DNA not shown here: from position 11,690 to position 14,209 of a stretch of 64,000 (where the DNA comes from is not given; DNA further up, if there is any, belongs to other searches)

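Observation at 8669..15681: Acetone-carboxylase-like operon with alpha-gamma fusion, an inserted orphan SBP, and a thiolase/DUF35 pair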

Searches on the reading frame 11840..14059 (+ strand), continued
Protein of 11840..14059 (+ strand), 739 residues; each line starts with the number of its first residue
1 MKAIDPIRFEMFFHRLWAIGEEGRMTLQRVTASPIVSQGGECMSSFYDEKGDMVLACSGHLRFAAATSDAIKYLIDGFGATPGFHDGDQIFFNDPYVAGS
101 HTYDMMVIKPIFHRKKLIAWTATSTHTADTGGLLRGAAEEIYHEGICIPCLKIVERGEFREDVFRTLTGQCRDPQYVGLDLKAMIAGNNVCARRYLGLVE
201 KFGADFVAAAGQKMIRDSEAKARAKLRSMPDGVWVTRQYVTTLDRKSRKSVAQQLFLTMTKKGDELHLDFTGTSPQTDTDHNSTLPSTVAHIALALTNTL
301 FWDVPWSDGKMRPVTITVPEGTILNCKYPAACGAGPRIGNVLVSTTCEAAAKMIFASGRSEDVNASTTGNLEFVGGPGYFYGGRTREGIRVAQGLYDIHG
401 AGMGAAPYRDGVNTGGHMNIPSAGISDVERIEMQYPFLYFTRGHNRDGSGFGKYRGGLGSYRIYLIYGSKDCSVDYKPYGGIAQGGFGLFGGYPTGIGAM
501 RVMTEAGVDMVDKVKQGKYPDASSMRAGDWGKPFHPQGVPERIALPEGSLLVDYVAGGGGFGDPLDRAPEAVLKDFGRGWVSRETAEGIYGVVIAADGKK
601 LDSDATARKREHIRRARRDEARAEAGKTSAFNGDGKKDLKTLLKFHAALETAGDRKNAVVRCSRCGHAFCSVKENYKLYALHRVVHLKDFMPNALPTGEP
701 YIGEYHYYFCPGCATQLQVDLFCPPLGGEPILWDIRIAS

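Call 34: find_encoding_contigs(protein=P0120, flank=10000, max_places=2)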
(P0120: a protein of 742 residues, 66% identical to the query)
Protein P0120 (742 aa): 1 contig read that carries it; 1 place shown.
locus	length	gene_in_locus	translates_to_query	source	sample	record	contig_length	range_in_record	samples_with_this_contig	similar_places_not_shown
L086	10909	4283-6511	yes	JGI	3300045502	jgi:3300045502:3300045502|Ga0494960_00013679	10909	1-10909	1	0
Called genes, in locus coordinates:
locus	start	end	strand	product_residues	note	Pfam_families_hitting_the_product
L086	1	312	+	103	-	?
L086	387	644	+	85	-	-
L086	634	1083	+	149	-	PF01850:PIN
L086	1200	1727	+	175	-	-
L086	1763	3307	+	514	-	-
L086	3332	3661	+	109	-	-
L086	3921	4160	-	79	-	PF09957:VapB_antitoxin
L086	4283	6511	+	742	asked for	PF02538:Hydantoinase_B, PF08882:Acetone_carb_G (weak)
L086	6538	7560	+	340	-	PF16868:NMT1_3, PF12974:Phosphonate-bd (faint)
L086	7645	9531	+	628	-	PF06808:DctM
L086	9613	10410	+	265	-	PF00561:Abhydrolase_1, PF08386:Abhydrolase_4 (faint), PF12146:Hydrolase_4, PF12697:Abhydrolase_6, PF03096:Ndr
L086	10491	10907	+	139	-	?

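Call 47: search_protein_representatives(protein=window:11840-14059:+)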
Query: 739 residues. Proteins with E-value up to 0.001 (for the whole library): 11486; up to 1e-10: 4777; up to 1e-30: 1311. The best 150 are listed.
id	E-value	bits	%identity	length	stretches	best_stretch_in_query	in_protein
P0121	5.7e-263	890.9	55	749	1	4-726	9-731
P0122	1.4e-241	820.2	71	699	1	4-505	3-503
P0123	1.5e-161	555.5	41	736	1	4-737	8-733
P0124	1.2e-149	516.2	50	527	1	194-721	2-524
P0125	5.1e-122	424.9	37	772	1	4-729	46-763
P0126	6.7e-119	414.6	34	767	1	3-737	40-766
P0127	8.0e-119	414.3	57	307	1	433-737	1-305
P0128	3.3e-116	405.7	54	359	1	5-345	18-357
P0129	4.3e-115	402.0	36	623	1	4-622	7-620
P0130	1.5e-114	400.1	52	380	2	214-516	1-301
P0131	1.1e-113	397.4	52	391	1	357-726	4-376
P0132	6.9e-111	388.1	36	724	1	3-736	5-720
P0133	4.0e-109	382.2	34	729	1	3-737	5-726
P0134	7.9e-108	377.9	34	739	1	5-738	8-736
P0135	1.1e-107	377.5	37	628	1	2-622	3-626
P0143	2.8e-98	346.4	33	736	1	4-737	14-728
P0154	2.7e-92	326.6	33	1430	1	4-734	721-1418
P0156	4.0e-91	322.7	33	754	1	4-737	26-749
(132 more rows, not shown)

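Call 48: list_cluster_members(proteins=[P0121, P0123, P0125, P0126, P0132, P0133, P0134, P0154, P0143, P0156])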
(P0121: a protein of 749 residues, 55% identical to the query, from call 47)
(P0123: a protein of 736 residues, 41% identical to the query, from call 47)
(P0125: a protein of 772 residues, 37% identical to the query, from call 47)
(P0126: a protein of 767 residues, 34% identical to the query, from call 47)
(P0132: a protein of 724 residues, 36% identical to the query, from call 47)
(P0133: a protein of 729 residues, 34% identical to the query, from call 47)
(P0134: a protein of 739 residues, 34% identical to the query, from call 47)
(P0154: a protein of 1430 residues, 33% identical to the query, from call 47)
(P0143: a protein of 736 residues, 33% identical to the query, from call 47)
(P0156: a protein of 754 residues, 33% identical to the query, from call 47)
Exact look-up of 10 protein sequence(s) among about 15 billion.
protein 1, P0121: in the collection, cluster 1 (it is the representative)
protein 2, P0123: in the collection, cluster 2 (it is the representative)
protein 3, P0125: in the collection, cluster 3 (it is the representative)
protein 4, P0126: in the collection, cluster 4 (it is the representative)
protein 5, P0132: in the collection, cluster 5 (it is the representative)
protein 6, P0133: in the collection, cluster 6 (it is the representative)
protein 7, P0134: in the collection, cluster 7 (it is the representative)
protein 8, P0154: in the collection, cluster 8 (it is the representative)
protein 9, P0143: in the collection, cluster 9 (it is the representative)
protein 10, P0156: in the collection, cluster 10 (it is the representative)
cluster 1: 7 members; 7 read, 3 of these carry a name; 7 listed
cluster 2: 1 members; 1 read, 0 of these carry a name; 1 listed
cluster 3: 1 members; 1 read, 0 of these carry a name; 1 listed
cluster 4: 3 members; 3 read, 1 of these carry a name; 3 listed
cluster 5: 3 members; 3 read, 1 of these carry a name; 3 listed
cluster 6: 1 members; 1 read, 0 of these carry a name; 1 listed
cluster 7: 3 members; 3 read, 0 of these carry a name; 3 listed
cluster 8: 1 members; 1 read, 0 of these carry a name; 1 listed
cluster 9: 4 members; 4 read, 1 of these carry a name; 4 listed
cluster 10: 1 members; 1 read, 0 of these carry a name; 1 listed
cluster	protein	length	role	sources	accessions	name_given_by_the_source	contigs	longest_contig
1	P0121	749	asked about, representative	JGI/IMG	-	N-methylhydantoinase B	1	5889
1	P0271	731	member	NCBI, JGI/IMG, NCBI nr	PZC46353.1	MAG: N-methylhydantoinase B [Chloroflexi bacterium] | N-methylhydantoinase B | MAG: N-methylhydantoinase B [Chloroflexota bacterium]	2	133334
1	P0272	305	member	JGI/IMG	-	hypothetical protein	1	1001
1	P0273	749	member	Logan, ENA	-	-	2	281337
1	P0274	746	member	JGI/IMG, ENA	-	-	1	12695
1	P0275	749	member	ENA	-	-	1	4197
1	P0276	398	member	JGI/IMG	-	-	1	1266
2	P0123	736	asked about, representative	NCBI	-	-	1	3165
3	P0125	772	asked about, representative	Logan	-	-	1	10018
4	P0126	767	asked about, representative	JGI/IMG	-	N-methylhydantoinase B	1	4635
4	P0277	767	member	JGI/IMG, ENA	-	-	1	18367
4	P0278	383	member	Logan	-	-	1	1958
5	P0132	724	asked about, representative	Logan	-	-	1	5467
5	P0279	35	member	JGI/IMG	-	hypothetical protein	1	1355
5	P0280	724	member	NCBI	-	-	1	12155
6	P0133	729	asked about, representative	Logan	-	-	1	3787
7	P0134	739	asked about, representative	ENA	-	-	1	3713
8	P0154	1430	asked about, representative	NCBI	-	-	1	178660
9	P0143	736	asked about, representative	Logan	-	-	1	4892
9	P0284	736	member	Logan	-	-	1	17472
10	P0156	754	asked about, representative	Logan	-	-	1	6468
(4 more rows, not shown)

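Call 51: find_encoding_contigs(protein=P0273, flank=10000, max_places=2)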
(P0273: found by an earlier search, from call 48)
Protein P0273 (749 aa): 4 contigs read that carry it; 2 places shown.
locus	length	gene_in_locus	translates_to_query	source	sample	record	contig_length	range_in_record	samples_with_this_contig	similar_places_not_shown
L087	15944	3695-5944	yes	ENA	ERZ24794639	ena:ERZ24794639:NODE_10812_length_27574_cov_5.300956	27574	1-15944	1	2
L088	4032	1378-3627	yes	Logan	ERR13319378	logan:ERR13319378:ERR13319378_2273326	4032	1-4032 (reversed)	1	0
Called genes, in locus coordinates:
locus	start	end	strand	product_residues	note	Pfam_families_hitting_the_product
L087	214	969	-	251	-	PF00596:Aldolase_II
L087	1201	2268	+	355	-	PF02826:2-Hacid_dh_C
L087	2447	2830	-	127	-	PF01641:SelR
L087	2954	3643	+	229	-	PF00106:adh_short, PF01370:Epimerase (weak), PF08659:KR, PF23441:SDR (faint), PF13460:NAD_binding_10 (weak), PF13561:adh_short_C2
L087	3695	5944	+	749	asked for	PF02538:Hydantoinase_B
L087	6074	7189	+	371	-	PF00155:Aminotran_1_2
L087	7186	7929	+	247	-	PF00483:NTP_transferase, PF12804:NTP_transf_3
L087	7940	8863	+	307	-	PF04991:LicD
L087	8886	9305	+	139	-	PF01243:PNPOx_N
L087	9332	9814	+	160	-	PF17645:Amdase (weak)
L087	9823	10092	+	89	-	PF17645:Amdase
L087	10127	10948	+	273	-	PF12146:Hydrolase_4, PF00561:Abhydrolase_1, PF12697:Abhydrolase_6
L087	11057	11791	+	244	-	PF17645:Amdase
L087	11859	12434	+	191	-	-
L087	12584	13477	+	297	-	PF03446:NAD_binding_2, PF03721:UDPG_MGDP_dh_N (faint), PF03807:F420_oxidored, PF14833:NAD_binding_11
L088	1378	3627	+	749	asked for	PF02538:Hydantoinase_B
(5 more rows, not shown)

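Call 52: find_encoding_contigs(protein=P0154, flank=8000, max_places=1)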
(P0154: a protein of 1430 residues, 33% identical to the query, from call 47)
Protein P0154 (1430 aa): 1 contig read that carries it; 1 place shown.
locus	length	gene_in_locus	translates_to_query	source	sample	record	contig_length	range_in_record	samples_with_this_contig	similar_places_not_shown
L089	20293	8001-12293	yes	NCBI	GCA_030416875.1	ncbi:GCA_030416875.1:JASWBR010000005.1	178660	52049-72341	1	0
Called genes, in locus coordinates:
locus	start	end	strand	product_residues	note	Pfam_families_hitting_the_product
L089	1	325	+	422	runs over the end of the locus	PF13433:Peripla_BP_5, PF13458:Peripla_BP_6, PF01094:ANF_receptor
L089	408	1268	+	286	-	PF02653:BPD_transp_2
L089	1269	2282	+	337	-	PF02653:BPD_transp_2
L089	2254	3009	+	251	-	PF02463:SMC_N (weak), PF13476:AAA_23 (faint), PF00005:ABC_tran, PF13304:AAA_21 (weak), PF12399:BCA_ABC_TP_C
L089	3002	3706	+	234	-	PF00005:ABC_tran, PF13304:AAA_21 (faint)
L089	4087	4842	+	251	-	PF00106:adh_short, PF08659:KR, PF23441:SDR (weak), PF13561:adh_short_C2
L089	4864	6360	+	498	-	PF00171:Aldedh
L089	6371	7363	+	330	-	PF12974:Phosphonate-bd (weak)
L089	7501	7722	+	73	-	-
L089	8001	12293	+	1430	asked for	PF05378:Hydant_A_N, PF01968:Hydantoinase_A, PF19278:Hydant_A_C, PF02538:Hydantoinase_B, PF08882:Acetone_carb_G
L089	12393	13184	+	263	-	PF01022:HTH_5 (weak), PF09339:HTH_IclR, PF01614:IclR_C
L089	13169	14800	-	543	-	PF00395:SLH, PF00704:Glyco_hydro_18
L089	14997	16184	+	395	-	PF06925:MGDG_synth, PF02350:Epimerase_2, PF00534:Glycos_transf_1, PF04101:Glyco_tran_28_C, PF13692:Glyco_trans_1_4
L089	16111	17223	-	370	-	PF13439:Glyco_transf_4, PF13579:Glyco_trans_4_4, PF20706:GT4-conflict, PF00534:Glycos_transf_1, PF13692:Glyco_trans_1_4, PF13524:Glyco_trans_1_2 (weak)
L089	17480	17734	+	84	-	-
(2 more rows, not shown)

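Call 53: find_encoding_contigs(protein=P0277, flank=8000, max_places=1)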
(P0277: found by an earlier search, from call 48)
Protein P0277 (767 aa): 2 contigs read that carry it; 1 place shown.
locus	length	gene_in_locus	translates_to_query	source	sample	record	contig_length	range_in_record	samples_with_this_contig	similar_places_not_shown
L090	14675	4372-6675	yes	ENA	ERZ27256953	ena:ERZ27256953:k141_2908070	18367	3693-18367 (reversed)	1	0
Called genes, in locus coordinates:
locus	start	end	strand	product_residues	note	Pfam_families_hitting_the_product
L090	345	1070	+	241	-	PF00392:GntR, PF07729:FCD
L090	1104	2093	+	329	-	PF04909:Amidohydro_2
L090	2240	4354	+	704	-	PF05378:Hydant_A_N, PF01968:Hydantoinase_A, PF19278:Hydant_A_C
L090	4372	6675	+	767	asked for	PF02538:Hydantoinase_B, PF08882:Acetone_carb_G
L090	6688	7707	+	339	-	PF05853:BKACE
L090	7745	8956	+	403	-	PF01180:DHO_dh, PF12797:Fer4_2 (faint), PF12837:Fer4_6 (weak), PF12838:Fer4_7 (weak), PF13187:Fer4_9 (weak), PF13237:Fer4_10 (faint), PF14697:Fer4_21 (weak), PF00037:Fer4 (weak)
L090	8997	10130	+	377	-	PF00795:CN_hydrolase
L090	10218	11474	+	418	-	PF13433:Peripla_BP_5, PF13458:Peripla_BP_6, PF01094:ANF_receptor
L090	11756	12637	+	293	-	PF02653:BPD_transp_2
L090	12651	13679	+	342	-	PF02653:BPD_transp_2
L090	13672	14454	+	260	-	PF00005:ABC_tran, PF12399:BCA_ABC_TP_C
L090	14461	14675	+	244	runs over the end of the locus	PF00005:ABC_tran, PF13304:AAA_21 (faint)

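Call 54: find_encoding_contigs(protein=P0284, flank=8000, max_places=1)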
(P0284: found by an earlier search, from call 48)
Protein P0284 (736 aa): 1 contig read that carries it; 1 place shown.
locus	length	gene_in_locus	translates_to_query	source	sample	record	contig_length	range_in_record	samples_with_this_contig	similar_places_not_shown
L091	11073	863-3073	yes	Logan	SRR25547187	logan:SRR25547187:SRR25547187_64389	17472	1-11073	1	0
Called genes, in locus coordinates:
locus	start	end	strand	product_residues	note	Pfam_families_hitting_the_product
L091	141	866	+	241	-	PF00392:GntR, PF07729:FCD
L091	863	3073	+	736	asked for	PF02538:Hydantoinase_B, PF08882:Acetone_carb_G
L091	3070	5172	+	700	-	PF05378:Hydant_A_N, PF01968:Hydantoinase_A, PF19278:Hydant_A_C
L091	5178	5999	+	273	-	PF00005:ABC_tran, PF13304:AAA_21 (faint)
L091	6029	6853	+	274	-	PF00528:BPD_transp_1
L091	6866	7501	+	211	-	PF00857:Isochorismatase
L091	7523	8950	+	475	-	PF22039:HUTI_composite_bact (weak), PF01979:Amidohydro_1, PF07969:Amidohydro_3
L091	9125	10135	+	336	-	PF13379:NMT1_2 (faint), PF09084:NMT1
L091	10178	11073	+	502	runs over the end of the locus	PF01979:Amidohydro_1, PF07969:Amidohydro_3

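Call 70: search_protein_families(library=pfam, proteins=[L080:4487-5710:-, L080:6011-6910:-, L080:7055-8275:-, L080:8317-9426:+, L080:12209-13384:+, L072:7784-8659:-, L072:8835-9965:+, L072:12381-13439:-, L072:13480-14490:-, L072:17469-19757:+], max_evalue=0.0001)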
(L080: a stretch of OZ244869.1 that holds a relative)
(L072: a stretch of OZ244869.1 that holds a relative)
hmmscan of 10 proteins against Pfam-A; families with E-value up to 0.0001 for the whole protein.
L080:4487-5710:- (407 aa): 1 family
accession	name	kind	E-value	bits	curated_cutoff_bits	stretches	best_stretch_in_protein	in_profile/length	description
PF00296.26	Bac_luciferase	-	2.1e-32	113.2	27.9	1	69-371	21-308/314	Luciferase-like monooxygenase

L080:6011-6910:- (299 aa): 1 family
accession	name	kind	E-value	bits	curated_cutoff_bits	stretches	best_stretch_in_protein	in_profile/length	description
PF01435.24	Peptidase_M48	-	1.4e-36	126.5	20.3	1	80-292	3-184/186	Peptidase family M48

L080:7055-8275:- (406 aa): 2 families
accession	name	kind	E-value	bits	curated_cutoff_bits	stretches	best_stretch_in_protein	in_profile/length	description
PF05977.19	MFS_3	-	1.2e-45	156.4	27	1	11-401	4-397/524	Transmembrane secretion effector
PF07690.21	MFS_1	-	1.4e-38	133.2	33.4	2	28-363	7-344/347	Major Facilitator Superfamily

L080:8317-9426:+ (369 aa): 1 family
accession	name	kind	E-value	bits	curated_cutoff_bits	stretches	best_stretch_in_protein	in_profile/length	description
PF00296.26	Bac_luciferase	-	1.5e-66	225.3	27.9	1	16-334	1-312/314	Luciferase-like monooxygenase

L080:12209-13384:+ (391 aa): 1 family
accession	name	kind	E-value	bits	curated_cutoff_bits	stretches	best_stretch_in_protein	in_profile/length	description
PF02515.22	CoA_transf_3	-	1.3e-114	383.6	23.3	1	5-368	1-366/366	CoA-transferase family III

L072:7784-8659:- (291 aa): 1 family
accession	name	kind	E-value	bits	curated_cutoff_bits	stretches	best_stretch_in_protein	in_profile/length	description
PF01522.26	Polysacc_deac_1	-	7.4e-06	26.4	23.1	1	60-170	14-123/124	Polysaccharide deacetylase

L072:8835-9965:+ (376 aa): 1 family
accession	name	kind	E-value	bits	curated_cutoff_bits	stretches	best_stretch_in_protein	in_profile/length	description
PF03060.21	NMO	-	1.8e-58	199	28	1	6-359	2-329/331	Nitronate monooxygenase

L072:12381-13439:- (352 aa): 2 families
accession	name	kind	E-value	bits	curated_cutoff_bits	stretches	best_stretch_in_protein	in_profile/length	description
PF00378.25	ECH_1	-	2.3e-42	145.5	27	1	97-317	4-222/251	Enoyl-CoA hydratase/isomerase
PF16113.10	ECH_2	-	8.6e-27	95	27.2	1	101-309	3-212/335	Enoyl-CoA hydratase/isomerase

L072:13480-14490:- (336 aa): 1 family
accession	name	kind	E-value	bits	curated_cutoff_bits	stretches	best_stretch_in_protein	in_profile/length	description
PF01522.26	Polysacc_deac_1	-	3.9e-07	30.5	23.1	1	103-213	14-123/124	Polysaccharide deacetylase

L072:17469-19757:+ (762 aa): 4 families
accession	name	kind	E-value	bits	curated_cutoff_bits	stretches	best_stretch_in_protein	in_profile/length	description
PF12704.14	MacB_PCD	-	5e-52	177.6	27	1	378-601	1-206/207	MacB-like periplasmic core domain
PF00005.33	ABC_tran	-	9.1e-35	120.7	25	1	107-255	1-136/137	ABC transporter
PF02687.27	FtsX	-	3.9e-20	72.5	25.5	1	643-755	3-120/120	FtsX-like permease C-terminal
PF13304.12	AAA_21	-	2.7e-08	34.7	27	0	225-290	235-302/304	AAA domain, putative AbiEii toxin, Type IV TA system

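Call 78: predict_structure(alignment_id=A1)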
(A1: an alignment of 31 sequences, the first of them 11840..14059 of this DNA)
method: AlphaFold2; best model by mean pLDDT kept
length: 739 residues; sequences in the alignment: 31
mean_pLDDT: 64.4   pTM: 0.69
mean pLDDT of the five models: 64.4, 63.7, 57.3, 51.3, 50.2
residues with pLDDT >= 90: 64; 70-90: 262; 50-70: 218; < 50: 195
segments of 3 or more residues with pLDDT < 50: 28-42, 57-63, 94-103, 126-149, 329-337, 363-382, 391-436, 441-453, 455-460, 477-500, 554-561
pLDDT, mean of each block of 10 residues (from residue 1): 68 70 53 39 70 63 55 70 80 44 64 90 55 28 38 83 69 61 79 88 87 87 88 74 57 80 93 76 65 67 74 88 67 44 67 68 35 37 50 39 24 30 34 47 40 42 60 47 33 32 77 72 75 65 67 46 71 62 68 87 93 91 89 64 78 84 89 86 76 55 77 83 65 54
secondary structure, 60 per line:
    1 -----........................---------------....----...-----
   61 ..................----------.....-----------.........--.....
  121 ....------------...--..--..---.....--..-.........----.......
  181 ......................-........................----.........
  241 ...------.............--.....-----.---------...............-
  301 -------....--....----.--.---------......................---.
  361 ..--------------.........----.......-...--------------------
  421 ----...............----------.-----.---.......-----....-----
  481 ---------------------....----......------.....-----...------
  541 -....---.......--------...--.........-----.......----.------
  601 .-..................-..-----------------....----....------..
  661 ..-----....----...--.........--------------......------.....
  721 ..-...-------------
elements in order (helices of 4 or more, strands of 3 or more residues): H6-29 E45-48 E53-55 H61-78 E89-93 E105-113 E116-124 E151-155 H161-169 H174-202 H204-227 E232-243 E250-262 E265-269 H285-299 H308-311 E314-317 H335-356 E377-385 E390-396 E428-439 E460-466 E472-475 E502-505 H510-515 H522-526 E532-534 E542-545 E549-555 H569-577 H583-589 H603-620 E641-644 E649-652 E659-662 E668-671 E681-686 E704-709 E716-722
